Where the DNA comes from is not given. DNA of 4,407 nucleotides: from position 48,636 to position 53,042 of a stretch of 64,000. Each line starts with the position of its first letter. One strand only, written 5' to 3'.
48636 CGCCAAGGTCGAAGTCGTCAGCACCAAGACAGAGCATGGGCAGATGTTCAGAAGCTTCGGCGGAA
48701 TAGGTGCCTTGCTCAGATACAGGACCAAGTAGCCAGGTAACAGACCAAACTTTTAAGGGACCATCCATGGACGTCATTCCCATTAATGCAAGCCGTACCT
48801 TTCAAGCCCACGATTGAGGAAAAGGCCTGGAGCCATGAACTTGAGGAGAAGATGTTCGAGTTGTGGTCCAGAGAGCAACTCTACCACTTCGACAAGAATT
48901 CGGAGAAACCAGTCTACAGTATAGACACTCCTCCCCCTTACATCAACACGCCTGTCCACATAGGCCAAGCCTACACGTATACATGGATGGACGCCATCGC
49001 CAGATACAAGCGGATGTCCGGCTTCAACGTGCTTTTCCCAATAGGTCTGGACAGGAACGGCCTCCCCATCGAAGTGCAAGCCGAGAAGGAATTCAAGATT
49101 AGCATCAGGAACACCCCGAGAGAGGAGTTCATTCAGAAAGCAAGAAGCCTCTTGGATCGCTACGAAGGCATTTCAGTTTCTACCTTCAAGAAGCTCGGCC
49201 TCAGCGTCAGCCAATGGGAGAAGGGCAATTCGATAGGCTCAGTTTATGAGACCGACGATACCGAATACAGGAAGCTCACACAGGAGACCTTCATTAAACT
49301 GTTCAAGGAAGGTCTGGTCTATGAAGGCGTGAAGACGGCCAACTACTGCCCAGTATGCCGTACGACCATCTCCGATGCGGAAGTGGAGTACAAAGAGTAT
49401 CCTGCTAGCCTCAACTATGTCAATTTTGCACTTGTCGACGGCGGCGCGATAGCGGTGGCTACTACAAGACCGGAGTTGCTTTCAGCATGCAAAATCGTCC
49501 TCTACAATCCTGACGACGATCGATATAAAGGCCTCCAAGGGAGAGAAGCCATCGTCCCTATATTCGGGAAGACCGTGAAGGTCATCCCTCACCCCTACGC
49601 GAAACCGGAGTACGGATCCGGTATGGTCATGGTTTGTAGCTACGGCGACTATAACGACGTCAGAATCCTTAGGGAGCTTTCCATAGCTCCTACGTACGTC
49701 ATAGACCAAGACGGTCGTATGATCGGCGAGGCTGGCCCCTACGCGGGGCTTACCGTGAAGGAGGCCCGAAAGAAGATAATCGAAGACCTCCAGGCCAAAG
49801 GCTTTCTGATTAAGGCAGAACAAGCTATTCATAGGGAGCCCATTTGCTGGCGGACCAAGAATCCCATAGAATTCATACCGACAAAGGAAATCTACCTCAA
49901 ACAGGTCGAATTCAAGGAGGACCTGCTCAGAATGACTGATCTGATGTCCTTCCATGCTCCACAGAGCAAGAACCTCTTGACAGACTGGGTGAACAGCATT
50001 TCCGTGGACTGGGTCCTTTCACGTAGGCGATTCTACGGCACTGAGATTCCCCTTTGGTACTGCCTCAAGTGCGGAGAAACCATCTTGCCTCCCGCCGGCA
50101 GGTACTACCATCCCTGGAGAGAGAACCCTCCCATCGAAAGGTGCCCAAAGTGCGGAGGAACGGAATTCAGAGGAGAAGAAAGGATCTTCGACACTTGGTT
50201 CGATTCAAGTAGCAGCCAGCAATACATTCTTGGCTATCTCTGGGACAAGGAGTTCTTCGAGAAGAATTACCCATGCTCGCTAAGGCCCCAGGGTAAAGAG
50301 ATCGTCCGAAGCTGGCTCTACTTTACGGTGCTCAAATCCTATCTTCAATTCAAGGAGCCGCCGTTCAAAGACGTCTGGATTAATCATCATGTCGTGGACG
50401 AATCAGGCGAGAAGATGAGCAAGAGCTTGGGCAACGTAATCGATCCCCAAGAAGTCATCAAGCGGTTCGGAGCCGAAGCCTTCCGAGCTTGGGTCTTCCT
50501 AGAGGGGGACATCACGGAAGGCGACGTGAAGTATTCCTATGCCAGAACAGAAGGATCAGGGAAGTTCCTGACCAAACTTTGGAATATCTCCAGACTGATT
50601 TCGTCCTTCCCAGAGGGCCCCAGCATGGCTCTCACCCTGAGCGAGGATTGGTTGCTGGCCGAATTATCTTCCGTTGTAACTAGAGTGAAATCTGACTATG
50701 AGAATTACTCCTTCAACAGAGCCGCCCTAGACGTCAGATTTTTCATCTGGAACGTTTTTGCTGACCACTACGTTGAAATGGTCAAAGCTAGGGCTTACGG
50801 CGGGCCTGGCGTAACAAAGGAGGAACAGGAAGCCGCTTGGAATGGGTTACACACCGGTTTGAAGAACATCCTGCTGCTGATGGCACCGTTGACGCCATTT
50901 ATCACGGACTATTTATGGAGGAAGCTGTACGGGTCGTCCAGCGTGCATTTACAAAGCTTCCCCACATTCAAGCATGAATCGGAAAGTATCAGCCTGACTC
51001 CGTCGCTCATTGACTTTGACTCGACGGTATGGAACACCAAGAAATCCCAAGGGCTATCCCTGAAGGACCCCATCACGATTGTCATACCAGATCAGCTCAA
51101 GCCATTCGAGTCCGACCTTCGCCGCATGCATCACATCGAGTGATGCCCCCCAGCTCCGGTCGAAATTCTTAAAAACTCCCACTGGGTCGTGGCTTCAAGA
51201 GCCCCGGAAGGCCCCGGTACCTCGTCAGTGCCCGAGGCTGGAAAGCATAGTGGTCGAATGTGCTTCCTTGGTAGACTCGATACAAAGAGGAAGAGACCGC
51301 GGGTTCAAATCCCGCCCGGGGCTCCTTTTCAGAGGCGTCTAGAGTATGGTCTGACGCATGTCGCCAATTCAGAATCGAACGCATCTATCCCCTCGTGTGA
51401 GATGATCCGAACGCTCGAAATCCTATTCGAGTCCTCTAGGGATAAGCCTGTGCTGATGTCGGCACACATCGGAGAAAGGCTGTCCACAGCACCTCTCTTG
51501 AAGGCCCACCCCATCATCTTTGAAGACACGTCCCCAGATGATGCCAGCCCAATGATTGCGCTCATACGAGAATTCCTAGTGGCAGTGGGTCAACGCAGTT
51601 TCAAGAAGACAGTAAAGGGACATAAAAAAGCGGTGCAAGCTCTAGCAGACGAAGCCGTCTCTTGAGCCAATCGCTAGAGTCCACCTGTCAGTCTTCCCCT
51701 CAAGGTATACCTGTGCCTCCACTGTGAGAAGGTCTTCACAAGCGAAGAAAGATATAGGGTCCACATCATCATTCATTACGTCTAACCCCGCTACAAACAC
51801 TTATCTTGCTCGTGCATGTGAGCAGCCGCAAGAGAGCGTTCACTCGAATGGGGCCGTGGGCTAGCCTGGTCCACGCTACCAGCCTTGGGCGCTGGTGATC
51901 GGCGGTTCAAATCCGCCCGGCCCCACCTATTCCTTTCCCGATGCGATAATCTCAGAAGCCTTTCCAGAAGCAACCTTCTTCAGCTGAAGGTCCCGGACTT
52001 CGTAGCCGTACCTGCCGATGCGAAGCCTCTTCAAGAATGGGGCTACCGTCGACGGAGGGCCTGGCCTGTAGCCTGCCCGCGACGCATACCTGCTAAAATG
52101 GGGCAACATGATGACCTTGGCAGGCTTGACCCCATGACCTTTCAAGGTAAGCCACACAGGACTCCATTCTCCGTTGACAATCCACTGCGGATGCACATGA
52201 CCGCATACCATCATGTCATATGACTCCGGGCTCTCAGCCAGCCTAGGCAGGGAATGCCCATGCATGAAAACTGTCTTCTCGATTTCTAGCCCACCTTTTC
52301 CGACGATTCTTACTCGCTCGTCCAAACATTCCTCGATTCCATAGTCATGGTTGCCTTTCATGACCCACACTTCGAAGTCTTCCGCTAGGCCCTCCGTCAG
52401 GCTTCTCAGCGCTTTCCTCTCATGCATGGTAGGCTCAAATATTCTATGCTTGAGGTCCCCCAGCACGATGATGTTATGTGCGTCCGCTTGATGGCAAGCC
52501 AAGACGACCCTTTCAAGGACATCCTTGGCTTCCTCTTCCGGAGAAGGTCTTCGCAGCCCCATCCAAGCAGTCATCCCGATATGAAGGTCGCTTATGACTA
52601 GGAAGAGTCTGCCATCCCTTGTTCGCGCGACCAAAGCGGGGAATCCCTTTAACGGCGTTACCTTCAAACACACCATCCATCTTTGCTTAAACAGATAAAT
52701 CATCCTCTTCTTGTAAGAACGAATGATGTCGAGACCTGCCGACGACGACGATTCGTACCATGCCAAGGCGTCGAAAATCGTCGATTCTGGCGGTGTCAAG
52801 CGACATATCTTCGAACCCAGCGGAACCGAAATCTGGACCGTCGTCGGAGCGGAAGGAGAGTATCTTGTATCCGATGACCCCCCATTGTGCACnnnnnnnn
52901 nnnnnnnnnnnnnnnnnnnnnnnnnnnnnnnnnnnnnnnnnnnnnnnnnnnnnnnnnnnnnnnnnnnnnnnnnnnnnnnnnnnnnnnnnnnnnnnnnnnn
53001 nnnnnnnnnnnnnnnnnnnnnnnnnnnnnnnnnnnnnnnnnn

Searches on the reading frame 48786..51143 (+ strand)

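Call 10: search_protein_families(library=pfam, proteins=[window:48786-51143:+], max_evalue=0.01)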
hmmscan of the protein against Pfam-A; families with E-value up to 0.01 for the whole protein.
window:48786-51143:+ (785 aa): 4 families
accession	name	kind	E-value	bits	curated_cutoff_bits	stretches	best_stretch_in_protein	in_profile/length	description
PF00133.28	tRNA-synt_1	-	3.7e-79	266.8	22.7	1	22-572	1-404/414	tRNA synthetases class I (I, L, M and V)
PF08264.19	Anticodon_1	-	2.9e-30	105.6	25.1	1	621-766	2-147/148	Anticodon-binding domain of tRNA ligase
PF09334.17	tRNA-synt_1g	-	3.2e-27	95.8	20.1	2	46-201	3-136/391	tRNA synthetases class I (M)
PF01406.26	tRNA-synt_1e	-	5.9e-07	29.6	27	1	525-570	235-280/301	tRNA synthetases class I (C) catalytic domain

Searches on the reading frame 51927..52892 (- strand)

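Call 10: search_protein_families(library=pfam, proteins=[window:51927-52892:-], max_evalue=0.01)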
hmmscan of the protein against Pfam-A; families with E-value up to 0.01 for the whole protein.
window:51927-52892:- (321 aa): 2 families
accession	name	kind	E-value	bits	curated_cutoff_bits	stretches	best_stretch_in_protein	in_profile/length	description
PF12850.12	Metallophos_2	-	2.9e-07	31.1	27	1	97-235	3-118/154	Calcineurin-like phosphoesterase superfamily domain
PF00149.33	Metallophos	-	7.7e-07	30.2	21.5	1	97-224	3-135/191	Calcineurin-like phosphoesterase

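Call 93: search_protein_families(library=ncbifam, proteins=[window:51927-52892:-], max_evalue=0.01)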
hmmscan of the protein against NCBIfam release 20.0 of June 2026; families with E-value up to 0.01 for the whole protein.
window:51927-52892:- (321 aa): 4 families
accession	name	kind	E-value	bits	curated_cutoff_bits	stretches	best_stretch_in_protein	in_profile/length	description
TIGR04123.1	P_estr_lig_assc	hypoth_equivalog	6.8e-19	68.1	150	1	97-271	23-185/207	ligase-associated DNA damage response endonuclease PdeM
TIGR00024.1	SbcD_rel_arch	hypoth_equivalog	6.1e-17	62.1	115.2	1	98-271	18-181/224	putative phosphoesterase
TIGR00619.1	sbcd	subfamily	0.0002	21.2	77.65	1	100-183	6-86/252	exonuclease subunit SbcD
NF041029.1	Mre11_Pyroc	equivalog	0.0019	17.1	600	0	97-184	3-87/438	DNA double-strand break repair protein Mre11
